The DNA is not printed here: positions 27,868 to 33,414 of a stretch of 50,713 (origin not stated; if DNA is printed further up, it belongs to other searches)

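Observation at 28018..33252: Domain architecture of the giant protein: beta-rich N-domain, about 550-aa coiled coil, MoxR AAA+ core, long C-terminal extension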

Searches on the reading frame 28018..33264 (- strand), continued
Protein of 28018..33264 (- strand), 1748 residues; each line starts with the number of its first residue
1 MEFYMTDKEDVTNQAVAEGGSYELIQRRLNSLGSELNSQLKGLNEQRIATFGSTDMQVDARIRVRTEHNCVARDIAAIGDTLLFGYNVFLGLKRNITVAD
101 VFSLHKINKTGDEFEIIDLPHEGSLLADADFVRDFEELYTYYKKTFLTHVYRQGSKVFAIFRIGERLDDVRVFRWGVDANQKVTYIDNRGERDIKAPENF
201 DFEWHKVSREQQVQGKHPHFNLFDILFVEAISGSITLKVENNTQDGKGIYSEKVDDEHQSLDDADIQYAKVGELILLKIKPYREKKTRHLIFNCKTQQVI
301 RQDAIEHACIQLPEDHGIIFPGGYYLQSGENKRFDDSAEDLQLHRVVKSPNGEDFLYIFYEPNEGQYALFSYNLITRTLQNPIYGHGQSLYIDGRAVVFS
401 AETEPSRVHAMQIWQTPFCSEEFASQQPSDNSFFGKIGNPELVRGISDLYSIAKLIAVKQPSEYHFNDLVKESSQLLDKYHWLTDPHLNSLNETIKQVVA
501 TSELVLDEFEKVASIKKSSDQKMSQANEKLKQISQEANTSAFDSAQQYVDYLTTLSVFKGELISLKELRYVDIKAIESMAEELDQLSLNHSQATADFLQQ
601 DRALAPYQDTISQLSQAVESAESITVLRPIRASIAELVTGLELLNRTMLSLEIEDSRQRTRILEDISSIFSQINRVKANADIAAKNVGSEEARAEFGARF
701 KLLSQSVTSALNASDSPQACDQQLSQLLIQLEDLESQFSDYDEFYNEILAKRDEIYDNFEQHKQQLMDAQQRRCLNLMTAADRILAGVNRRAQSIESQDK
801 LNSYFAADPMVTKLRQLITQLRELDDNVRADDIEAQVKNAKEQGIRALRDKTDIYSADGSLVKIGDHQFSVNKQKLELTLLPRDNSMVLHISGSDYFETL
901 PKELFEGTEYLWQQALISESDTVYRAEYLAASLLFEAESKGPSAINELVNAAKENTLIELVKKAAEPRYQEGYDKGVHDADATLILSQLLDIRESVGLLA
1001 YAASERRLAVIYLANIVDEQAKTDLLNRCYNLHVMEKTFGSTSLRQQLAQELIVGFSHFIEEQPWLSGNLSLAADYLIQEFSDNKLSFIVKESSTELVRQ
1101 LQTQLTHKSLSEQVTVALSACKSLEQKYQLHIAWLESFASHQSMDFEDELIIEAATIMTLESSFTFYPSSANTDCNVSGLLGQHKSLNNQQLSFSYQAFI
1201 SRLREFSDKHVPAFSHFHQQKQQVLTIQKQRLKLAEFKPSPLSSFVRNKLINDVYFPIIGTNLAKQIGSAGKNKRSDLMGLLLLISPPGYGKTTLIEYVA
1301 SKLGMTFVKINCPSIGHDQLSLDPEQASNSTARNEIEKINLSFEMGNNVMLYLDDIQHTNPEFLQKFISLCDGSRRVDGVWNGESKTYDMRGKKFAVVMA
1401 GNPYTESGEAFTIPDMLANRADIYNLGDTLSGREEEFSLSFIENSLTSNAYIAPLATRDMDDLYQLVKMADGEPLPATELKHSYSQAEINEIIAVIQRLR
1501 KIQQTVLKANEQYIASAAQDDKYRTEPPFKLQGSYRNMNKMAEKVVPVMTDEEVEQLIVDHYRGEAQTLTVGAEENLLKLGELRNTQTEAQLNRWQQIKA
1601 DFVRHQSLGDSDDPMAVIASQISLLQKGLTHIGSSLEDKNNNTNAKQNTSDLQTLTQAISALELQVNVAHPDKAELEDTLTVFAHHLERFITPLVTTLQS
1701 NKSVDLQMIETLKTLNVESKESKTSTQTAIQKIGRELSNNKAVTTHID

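Call 11: find_homologous_proteins(query=window:28018-33264:-, max_evalue=0.00001)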
Query window:28018-33264:- (1748 aa): 4050 proteins with E <= 0.00001 among 8000 candidates; the best 120 are listed.
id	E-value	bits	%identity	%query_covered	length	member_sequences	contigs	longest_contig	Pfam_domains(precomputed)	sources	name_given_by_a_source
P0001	0.0e+0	3865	100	100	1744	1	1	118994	PF12458.14,PF00004.36,PF13401.13,PF07728.21,PF25472.2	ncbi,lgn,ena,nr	ncbi:MAG: DNA repair ATPase [Colwellia sp.]|nr:DNA repair ATPase [Colwellia sp.]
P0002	0.0e+0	3374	86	100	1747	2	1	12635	PF12458.14,PF00004.36,PF13401.13,PF07728.21,PF25472.2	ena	-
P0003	0.0e+0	3344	86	99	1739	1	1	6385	PF12458.14,PF00004.36,PF07728.21,PF25472.2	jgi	-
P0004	0.0e+0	3026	77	100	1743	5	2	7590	PF12458.14,PF00004.36,PF13401.13,PF07728.21,PF25472.2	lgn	-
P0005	0.0e+0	3017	77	99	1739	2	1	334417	PF12458.14,PF00004.36,PF13401.13,PF07728.21,PF25472.2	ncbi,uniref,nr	ncbi:DNA repair ATPase [Colwellia psychrerythraea]|uniref:AAA+ ATPase domain-containing protein n=1 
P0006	0.0e+0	3013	77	99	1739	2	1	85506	PF12458.14,PF00004.36,PF13401.13,PF07728.21,PF25472.2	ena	-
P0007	0.0e+0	3010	77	100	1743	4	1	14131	PF12458.14,PF00004.36,PF13401.13,PF07728.21,PF25472.2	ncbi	-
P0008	0.0e+0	3009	76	100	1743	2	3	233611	PF12458.14,PF00004.36,PF13401.13,PF07728.21,PF25472.2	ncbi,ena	-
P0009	0.0e+0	3005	78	99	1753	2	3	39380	PF12458.14,PF00004.36,PF07728.21,PF25472.2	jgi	-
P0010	0.0e+0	2998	76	100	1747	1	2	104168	PF12458.14,PF00004.36,PF25472.2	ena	-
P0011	0.0e+0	2997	76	99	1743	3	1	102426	PF12458.14,PF00004.36,PF07728.21,PF25472.2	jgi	-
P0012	0.0e+0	2996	77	99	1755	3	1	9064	PF12458.14,PF00004.36,PF13401.13,PF07728.21,PF25472.2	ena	-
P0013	0.0e+0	2995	77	99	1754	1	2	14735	PF12458.14,PF00004.36,PF07728.21,PF25472.2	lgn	-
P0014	0.0e+0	2980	76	100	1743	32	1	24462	PF12458.14,PF00004.36,PF13401.13,PF07728.21,PF25472.2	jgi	-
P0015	0.0e+0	2978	76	99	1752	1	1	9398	PF12458.14,PF00004.36,PF13401.13,PF07728.21,PF25472.2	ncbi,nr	ncbi:MAG: DNA repair ATPase [Alteromonadaceae bacterium]|nr:DNA repair ATPase [Alteromonadaceae bact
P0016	0.0e+0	2977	76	100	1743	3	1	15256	PF12458.14,PF00004.36,PF13401.13,PF07728.21,PF25472.2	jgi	-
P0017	0.0e+0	2977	76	99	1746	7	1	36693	PF12458.14,PF00004.36,PF07728.21,PF25472.2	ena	-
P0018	0.0e+0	2977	77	99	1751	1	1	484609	PF12458.14,PF00004.36,PF07728.21,PF25472.2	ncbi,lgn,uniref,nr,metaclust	ncbi:DNA repair ATPase [Colwellia psychrerythraea]|uniref:AAA family ATPase n=1 Tax=Colwellia psychr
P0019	0.0e+0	2971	76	100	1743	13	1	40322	PF12458.14,PF00004.36,PF13401.13,PF07728.21,PF25472.2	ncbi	-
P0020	0.0e+0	2959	76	99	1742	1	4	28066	PF12458.14,PF00004.36,PF07728.21,PF25472.2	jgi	-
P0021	0.0e+0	2958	75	99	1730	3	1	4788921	PF12458.14,PF00004.36,PF13401.13,PF07728.21,PF25472.2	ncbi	ncbi:DNA repair ATPase [Colwellia sp. RE-S-Sl-9]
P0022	0.0e+0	2954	75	99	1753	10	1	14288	PF12458.14,PF00004.36,PF13401.13,PF07728.21,PF25472.2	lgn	-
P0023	0.0e+0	2953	77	98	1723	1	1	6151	PF12458.14,PF00004.36,PF13401.13,PF07728.21,PF25472.2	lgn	-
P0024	0.0e+0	2952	75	99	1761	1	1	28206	PF12458.14,PF00004.36,PF13401.13,PF07728.21,PF25472.2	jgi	-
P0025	0.0e+0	2951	76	100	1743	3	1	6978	PF12458.14,PF00004.36,PF13401.13,PF07728.21,PF25472.2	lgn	-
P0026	0.0e+0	2950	77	100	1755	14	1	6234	PF12458.14,PF00004.36,PF07728.21,PF25472.2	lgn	-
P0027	0.0e+0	2948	77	98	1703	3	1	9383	PF12458.14,PF00004.36,PF13401.13,PF07728.21,PF25472.2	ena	-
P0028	0.0e+0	2946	75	100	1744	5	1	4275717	PF12458.14,PF00004.36,PF13401.13,PF07728.21,PF25472.2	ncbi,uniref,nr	ncbi:AAA family ATPase [Litorilituus sediminis]|uniref:AAA family ATPase n=2 Tax=Litorilituus sedimi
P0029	0.0e+0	2946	75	100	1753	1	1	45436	PF12458.14,PF00004.36,PF07728.21,PF25472.2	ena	-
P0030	0.0e+0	2944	76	99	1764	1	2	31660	PF12458.14,PF00004.36,PF13401.13,PF07728.21,PF25472.2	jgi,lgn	jgi:MoxR-like ATPase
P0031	0.0e+0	2941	76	99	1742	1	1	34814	PF12458.14,PF00004.36,PF07728.21,PF25472.2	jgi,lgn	jgi:MoxR-like ATPase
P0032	0.0e+0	2940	75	99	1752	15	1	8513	PF12458.14,PF00004.36,PF13401.13,PF07728.21,PF25472.2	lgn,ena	-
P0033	0.0e+0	2939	75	99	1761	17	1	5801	PF12458.14,PF00004.36,PF13401.13,PF07728.21,PF25472.2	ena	-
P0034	0.0e+0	2935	75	99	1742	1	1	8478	PF12458.14,PF00004.36,PF07728.21,PF25472.2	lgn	-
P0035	0.0e+0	2935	75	99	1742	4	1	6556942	PF12458.14,PF00004.36,PF07728.21,PF25472.2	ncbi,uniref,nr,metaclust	ncbi:DNA repair ATPase [Thalassomonas actiniarum]|uniref:DNA repair ATPase n=1 Tax=Thalassomonas act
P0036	0.0e+0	2932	75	98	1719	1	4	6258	PF12458.14,PF00004.36,PF07728.21,PF25472.2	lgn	-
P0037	0.0e+0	2927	75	99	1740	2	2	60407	PF12458.14,PF00004.36,PF13401.13,PF07728.21,PF25472.2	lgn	-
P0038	0.0e+0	2919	75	100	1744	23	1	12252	PF12458.14,PF00004.36,PF13401.13,PF07728.21,PF25472.2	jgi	jgi:MoxR-like ATPase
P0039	0.0e+0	2918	76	98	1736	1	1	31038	PF12458.14,PF00004.36,PF07728.21,PF25472.2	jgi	jgi:MoxR-like ATPase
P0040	0.0e+0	2913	75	98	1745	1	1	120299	PF12458.14,PF00004.36,PF13401.13,PF07728.21,PF25472.2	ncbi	-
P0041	0.0e+0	2911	74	100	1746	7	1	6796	PF12458.14,PF00004.36,PF13401.13,PF07728.21,PF25472.2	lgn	-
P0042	0.0e+0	2910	74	99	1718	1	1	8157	PF12458.14,PF00004.36,PF13401.13,PF07728.21,PF25472.2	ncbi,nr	ncbi:MAG: DNA repair ATPase, partial [Litorilituus sp.]|nr:DNA repair ATPase [Litorilituus sp.]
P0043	0.0e+0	2907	75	99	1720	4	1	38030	PF12458.14,PF00004.36,PF13401.13,PF07728.21,PF25472.2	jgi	-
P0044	0.0e+0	2902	76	98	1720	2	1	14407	PF12458.14,PF00004.36,PF07728.21,PF25472.2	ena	-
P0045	0.0e+0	2901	75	99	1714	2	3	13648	PF12458.14,PF00004.36,PF07728.21,PF25472.2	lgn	-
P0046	0.0e+0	2901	75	99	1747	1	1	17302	PF12458.14,PF00004.36,PF13401.13,PF07728.21,PF25472.2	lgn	-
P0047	0.0e+0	2900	74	99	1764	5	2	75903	PF12458.14,PF00004.36,PF13401.13,PF07728.21,PF25472.2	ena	-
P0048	0.0e+0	2882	77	94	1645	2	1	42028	PF12458.14,PF00004.36,PF13401.13,PF07728.21,PF25472.2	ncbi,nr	ncbi:MAG: DNA repair protein, partial [Colwelliaceae bacterium]|nr:DNA repair protein [Colwelliaceae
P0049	0.0e+0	2881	74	99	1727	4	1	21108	PF12458.14,PF00004.36,PF13401.13,PF07728.21,PF25472.2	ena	-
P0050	0.0e+0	2877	74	99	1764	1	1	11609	PF12458.14,PF00004.36,PF13401.13,PF07728.21,PF25472.2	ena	-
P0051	0.0e+0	2876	74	98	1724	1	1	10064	PF12458.14,PF00004.36,PF13401.13,PF07728.21,PF25472.2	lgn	-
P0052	0.0e+0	2874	73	99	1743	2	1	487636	PF12458.14,PF00004.36,PF13401.13,PF07728.21,PF25472.2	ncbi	ncbi:DNA repair ATPase [Thalassotalea fusca]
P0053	0.0e+0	2873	75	98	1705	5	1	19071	PF12458.14,PF00004.36,PF13401.13,PF07728.21,PF25472.2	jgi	jgi:MoxR-like ATPase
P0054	0.0e+0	2863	74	99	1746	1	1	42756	PF12458.14,PF00004.36,PF13401.13,PF07728.21,PF25472.2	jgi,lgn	-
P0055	0.0e+0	2860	73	99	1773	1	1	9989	PF12458.14,PF00004.36,PF13401.13,PF07728.21,PF25472.2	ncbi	-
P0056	0.0e+0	2812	74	98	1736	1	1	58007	PF12458.14,PF00004.36,PF13401.13,PF07728.21,PF25472.2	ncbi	-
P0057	0.0e+0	2751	72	98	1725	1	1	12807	PF12458.14,PF00004.36,PF13401.13,PF07728.21,PF25472.2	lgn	-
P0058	0.0e+0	2714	69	99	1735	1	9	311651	PF12458.14,PF00004.36,PF13401.13,PF07728.21,PF25472.2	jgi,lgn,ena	-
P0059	0.0e+0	2701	69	99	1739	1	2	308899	PF12458.14,PF00004.36,PF13401.13,PF07728.21,PF25472.2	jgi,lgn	-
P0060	0.0e+0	2693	75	92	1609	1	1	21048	PF12458.14,PF00004.36,PF13401.13,PF07728.21,PF25472.2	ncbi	ncbi:MAG: DNA repair ATPase [Alteromonadaceae bacterium]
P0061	0.0e+0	2691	69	99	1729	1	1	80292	PF12458.14,PF00004.36,PF13401.13,PF07728.21,PF25472.2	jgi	jgi:biotin-(acetyl-CoA carboxylase) ligase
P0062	0.0e+0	2642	67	100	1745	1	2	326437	PF12458.14,PF00004.36,PF13401.13,PF07728.21,PF25472.2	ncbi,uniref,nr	ncbi:DNA repair ATPase [Thalassotalea marina]|uniref:AAA+ ATPase domain-containing protein n=1 Tax=T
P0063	0.0e+0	2604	77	88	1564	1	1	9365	PF12458.14,PF00004.36,PF07728.21,PF25472.2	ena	-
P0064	0.0e+0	2593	68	98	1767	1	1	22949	PF12458.14,PF00004.36,PF07728.21,PF25472.2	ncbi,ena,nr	ncbi:MAG: DNA repair ATPase [Psychrobium sp.]|nr:DNA repair ATPase [Psychrobium sp.]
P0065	0.0e+0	2587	70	93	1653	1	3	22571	PF12458.14,PF00004.36,PF13401.13,PF07728.21,PF25472.2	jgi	-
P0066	0.0e+0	2570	70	94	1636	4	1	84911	PF12458.14,PF00004.36,PF07728.21,PF25472.2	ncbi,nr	ncbi:MAG: DNA repair ATPase [Gammaproteobacteria bacterium]|nr:DNA repair ATPase [Gammaproteobacteri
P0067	0.0e+0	2570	66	99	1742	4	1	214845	PF12458.14,PF00004.36,PF13401.13,PF07728.21,PF25472.2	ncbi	ncbi:DNA repair ATPase [Thalassotalea ganghwensis]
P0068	0.0e+0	2336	75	78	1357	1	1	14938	PF12458.14,PF00004.36,PF25472.2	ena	-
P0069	0.0e+0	2121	73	74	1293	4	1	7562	PF12458.14,PF25472.2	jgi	jgi:hypothetical protein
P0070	0.0e+0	2013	54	95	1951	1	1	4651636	PF12458.14,PF00004.36,PF13401.13,PF07728.21,PF25472.2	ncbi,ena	-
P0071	0.0e+0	1996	54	96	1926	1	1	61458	PF12458.14,PF00004.36,PF13401.13,PF07728.21,PF25472.2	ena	-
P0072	0.0e+0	1986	54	95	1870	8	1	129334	PF12458.14,PF00004.36,PF13401.13,PF07728.21,PF25472.2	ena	-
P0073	0.0e+0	1976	54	93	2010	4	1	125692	PF12458.14,PF00004.36,PF13401.13,PF07728.21,PF25472.2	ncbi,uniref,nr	ncbi:DNA repair ATPase [Pseudoalteromonas sp. Of7M-16]|uniref:DNA repair ATPase n=1 Tax=Pseudoaltero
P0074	0.0e+0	1970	54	94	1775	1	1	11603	PF12458.14,PF00004.36,PF13401.13,PF07728.21,PF25472.2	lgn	-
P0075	0.0e+0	1969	54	94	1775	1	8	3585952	PF12458.14,PF00004.36,PF13401.13,PF07728.21,PF25472.2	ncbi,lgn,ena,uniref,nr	ncbi:DNA repair ATPase [Pseudoalteromonas marina]|uniref:DNA repair ATPase n=1 Tax=Pseudoalteromonas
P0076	0.0e+0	1969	54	94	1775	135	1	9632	PF12458.14,PF00004.36,PF13401.13,PF07728.21,PF25472.2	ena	-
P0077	0.0e+0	1969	54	94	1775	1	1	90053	PF12458.14,PF00004.36,PF13401.13,PF07728.21,PF25472.2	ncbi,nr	ncbi:MAG: DNA repair ATPase [Colwellia sp.]|nr:DNA repair ATPase [Colwellia sp.]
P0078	0.0e+0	1968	54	94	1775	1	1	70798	PF12458.14,PF00004.36,PF13401.13,PF07728.21,PF25472.2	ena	-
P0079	0.0e+0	1967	54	94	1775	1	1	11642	PF12458.14,PF00004.36,PF13401.13,PF07728.21,PF25472.2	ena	-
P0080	0.0e+0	1966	54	94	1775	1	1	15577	PF12458.14,PF00004.36,PF13401.13,PF07728.21,PF25472.2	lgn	-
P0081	0.0e+0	1966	54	93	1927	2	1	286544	PF12458.14,PF00004.36,PF13401.13,PF07728.21,PF25472.2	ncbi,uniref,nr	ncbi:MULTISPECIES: DNA repair ATPase [unclassified Pseudoalteromonas]|uniref:DNA repair ATPase n=1 T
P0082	0.0e+0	1965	53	95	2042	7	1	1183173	PF12458.14,PF00004.36,PF13401.13,PF07728.21,PF25472.2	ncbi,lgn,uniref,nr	ncbi:DNA repair ATPase [Pseudoalteromonas umbrosa]|uniref:DNA repair ATPase n=1 Tax=Pseudoalteromona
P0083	0.0e+0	1965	54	93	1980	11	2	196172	PF12458.14,PF00004.36,PF13401.13,PF07728.21,PF25472.2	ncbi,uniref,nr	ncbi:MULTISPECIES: DNA repair ATPase [unclassified Pseudoalteromonas]|uniref:DNA repair ATPase n=1 T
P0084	0.0e+0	1965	54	93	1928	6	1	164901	PF12458.14,PF00004.36,PF13401.13,PF07728.21,PF25472.2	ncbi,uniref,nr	ncbi:DNA repair protein [Pseudoalteromonas rubra]|uniref:DNA repair protein n=1 Tax=Pseudoalteromona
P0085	0.0e+0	1964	54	93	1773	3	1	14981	PF12458.14,PF00004.36,PF13401.13,PF07728.21,PF25472.2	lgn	-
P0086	0.0e+0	1963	54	95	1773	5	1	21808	PF12458.14,PF00004.36,PF13401.13,PF07728.21,PF25472.2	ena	-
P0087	0.0e+0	1962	54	94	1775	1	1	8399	PF12458.14,PF00004.36,PF13401.13,PF07728.21,PF25472.2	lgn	-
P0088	0.0e+0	1962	54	93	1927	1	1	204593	PF12458.14,PF00004.36,PF13401.13,PF07728.21,PF25472.2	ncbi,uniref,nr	ncbi:DNA repair ATPase [Pseudoalteromonas rubra]|uniref:DNA repair protein n=1 Tax=Pseudoalteromonas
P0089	0.0e+0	1961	53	95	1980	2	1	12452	PF12458.14,PF00004.36,PF13401.13,PF07728.21,PF25472.2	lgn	-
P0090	0.0e+0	1961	54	94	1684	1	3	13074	PF12458.14,PF00004.36,PF13401.13,PF07728.21,PF25472.2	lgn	-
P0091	0.0e+0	1960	54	93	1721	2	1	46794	PF12458.14,PF00004.36,PF13401.13,PF07728.21,PF25472.2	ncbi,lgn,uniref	ncbi:MAG: DNA repair ATPase [Pseudoalteromonas prydzensis]|uniref:DNA repair ATPase n=1 Tax=Pseudoal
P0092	0.0e+0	1959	52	99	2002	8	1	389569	PF12458.14,PF00004.36,PF13401.13,PF07728.21,PF25472.2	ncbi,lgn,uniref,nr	ncbi:DNA repair ATPase [Pseudoalteromonas luteoviolacea]|uniref:DNA repair ATPase n=1 Tax=Pseudoalte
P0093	0.0e+0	1958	53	97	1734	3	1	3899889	PF12458.14,PF00004.36,PF13401.13,PF07728.21,PF25472.2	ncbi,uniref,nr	ncbi:DNA repair ATPase [Pseudoalteromonas sp. KAN5]|uniref:DNA repair ATPase n=1 Tax=Pseudoalteromon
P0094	0.0e+0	1958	54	94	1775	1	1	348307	PF12458.14,PF00004.36,PF13401.13,PF07728.21,PF25472.2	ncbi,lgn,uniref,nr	ncbi:DNA repair ATPase [Pseudoalteromonas sp. 10-33]|uniref:DNA repair ATPase n=1 Tax=Pseudoalteromo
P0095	0.0e+0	1957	54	94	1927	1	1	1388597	PF12458.14,PF00004.36,PF13401.13,PF07728.21,PF25472.2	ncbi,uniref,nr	ncbi:hypothetical protein PRUB_b0762 [Pseudoalteromonas rubra]|uniref:DNA repair protein n=1 Tax=Pse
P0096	0.0e+0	1956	53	97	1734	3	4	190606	PF12458.14,PF00004.36,PF13401.13,PF07728.21,PF25472.2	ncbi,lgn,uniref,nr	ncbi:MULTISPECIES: DNA repair ATPase [Pseudoalteromonas]|uniref:DNA repair ATPase n=1 Tax=Pseudoalte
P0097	0.0e+0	1956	53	97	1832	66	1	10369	PF12458.14,PF00004.36,PF13401.13,PF07728.21,PF25472.2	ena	-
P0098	0.0e+0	1956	54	93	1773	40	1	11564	PF12458.14,PF00004.36,PF13401.13,PF07728.21,PF25472.2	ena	-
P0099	0.0e+0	1955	54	94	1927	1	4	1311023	PF12458.14,PF00004.36,PF13401.13,PF07728.21,PF25472.2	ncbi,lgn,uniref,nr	ncbi:DNA repair ATPase [Pseudoalteromonas rubra]|uniref:DNA repair protein n=1 Tax=Pseudoalteromonas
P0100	0.0e+0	1954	55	94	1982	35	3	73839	PF12458.14,PF00004.36,PF13401.13,PF07728.21,PF25472.2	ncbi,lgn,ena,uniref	ncbi:DNA repair ATPase [Pseudoalteromonas sp.]|uniref:DNA repair ATPase n=1 Tax=Pseudoalteromonas sp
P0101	0.0e+0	1951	54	94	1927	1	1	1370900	PF12458.14,PF00004.36,PF13401.13,PF07728.21,PF25472.2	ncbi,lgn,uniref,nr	ncbi:DNA repair ATPase [Pseudoalteromonas ardens]|uniref:DNA repair ATPase n=1 Tax=Pseudoalteromonas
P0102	0.0e+0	1951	54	94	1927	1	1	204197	PF12458.14,PF00004.36,PF13401.13,PF07728.21,PF25472.2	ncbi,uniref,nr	ncbi:DNA repair ATPase [Pseudoalteromonas rubra]|uniref:DNA repair ATPase n=1 Tax=Pseudoalteromonas 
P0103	0.0e+0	1949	54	94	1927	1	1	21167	PF12458.14,PF00004.36,PF13401.13,PF07728.21,PF25472.2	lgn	-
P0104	0.0e+0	1949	52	97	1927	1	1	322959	PF12458.14,PF00004.36,PF13401.13,PF07728.21,PF25472.2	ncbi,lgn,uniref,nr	ncbi:DNA repair ATPase [Pseudoalteromonas sp. PPB1]|uniref:DNA repair ATPase n=1 Tax=Pseudoalteromon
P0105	0.0e+0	1949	52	97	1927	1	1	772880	PF12458.14,PF00004.36,PF13401.13,PF07728.21,PF25472.2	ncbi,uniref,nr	ncbi:DNA repair ATPase [Pseudoalteromonas rubra]|uniref:DNA repair ATPase n=1 Tax=Pseudoalteromonas 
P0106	0.0e+0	1946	53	94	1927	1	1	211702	PF12458.14,PF00004.36,PF13401.13,PF07728.21,PF25472.2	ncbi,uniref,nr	ncbi:DNA repair ATPase [Pseudoalteromonas sp. McH1-42]|uniref:DNA repair ATPase n=1 Tax=Pseudoaltero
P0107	0.0e+0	1945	52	97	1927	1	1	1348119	PF12458.14,PF00004.36,PF13401.13,PF07728.21,PF25472.2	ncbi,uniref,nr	ncbi:AAA domain-containing protein [Pseudoalteromonas rubra]|uniref:AAA domain-containing protein n=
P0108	0.0e+0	1944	54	93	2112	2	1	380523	PF12458.14,PF00004.36,PF13401.13,PF07728.21,PF25472.2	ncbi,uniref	ncbi:DNA repair ATPase [Pseudoalteromonas sp. Ld20]|uniref:DNA repair ATPase n=1 Tax=Pseudoalteromon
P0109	0.0e+0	1944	54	93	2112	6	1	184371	PF12458.14,PF00004.36,PF13401.13,PF07728.21,PF25472.2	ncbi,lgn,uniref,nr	ncbi:DNA repair ATPase [Pseudoalteromonas sp. NEC-BIFX-2020_002]|uniref:DNA repair ATPase n=1 Tax=Ps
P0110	0.0e+0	1939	53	95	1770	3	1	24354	PF12458.14,PF00004.36,PF13401.13,PF07728.21,PF25472.2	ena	-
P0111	0.0e+0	1936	54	93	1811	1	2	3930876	PF12458.14,PF00004.36,PF07728.21,PF25472.2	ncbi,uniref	ncbi:DNA repair ATPase [Pseudoalteromonas sp. T1lg65]|uniref:DNA repair ATPase n=1 Tax=Pseudoalterom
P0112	0.0e+0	1935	54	93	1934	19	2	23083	PF12458.14,PF00004.36,PF13401.13,PF07728.21,PF25472.2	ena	-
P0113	0.0e+0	1935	54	94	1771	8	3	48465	PF12458.14,PF00004.36,PF13401.13,PF07728.21,PF25472.2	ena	-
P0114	0.0e+0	1932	54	93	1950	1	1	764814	PF12458.14,PF00004.36,PF13401.13,PF07728.21,PF25472.2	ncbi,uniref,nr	ncbi:hypothetical protein PULV_a0329 [Pseudoalteromonas ulvae UL12]|uniref:DNA repair ATPase n=1 Tax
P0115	0.0e+0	1923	53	93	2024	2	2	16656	PF12458.14,PF00004.36,PF13401.13,PF07728.21,PF25472.2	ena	-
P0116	0.0e+0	1922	53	93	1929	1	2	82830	PF12458.14,PF00004.36,PF13401.13,PF07728.21,PF25472.2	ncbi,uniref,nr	ncbi:DNA repair protein [Pseudoalteromonas citrea]|uniref:DNA repair protein n=1 Tax=Pseudoalteromon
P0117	0.0e+0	1910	51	97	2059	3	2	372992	PF12458.14,PF00004.36,PF13401.13,PF07728.21,PF25472.2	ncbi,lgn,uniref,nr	ncbi:DNA repair ATPase [Pseudoalteromonas sp. MMG024]|uniref:DNA repair ATPase n=1 Tax=Pseudoalterom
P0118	0.0e+0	1881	52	93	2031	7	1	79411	PF12458.14,PF00004.36,PF13401.13,PF07728.21,PF25472.2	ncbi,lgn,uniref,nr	ncbi:ATPase involved in DNA repair [Pseudoalteromonas sp. P1-9]|uniref:DNA repair ATPase n=1 Tax=Pse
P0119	0.0e+0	1868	51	96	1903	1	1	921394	PF12458.14,PF00004.36,PF13401.13,PF07728.21,PF25472.2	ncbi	-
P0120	0.0e+0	1844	50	98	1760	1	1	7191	PF12458.14,PF00004.36,PF13401.13,PF07728.21,PF25472.2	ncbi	-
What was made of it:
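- JGI names several homologs 'MoxR-like ATPase' (call 11).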
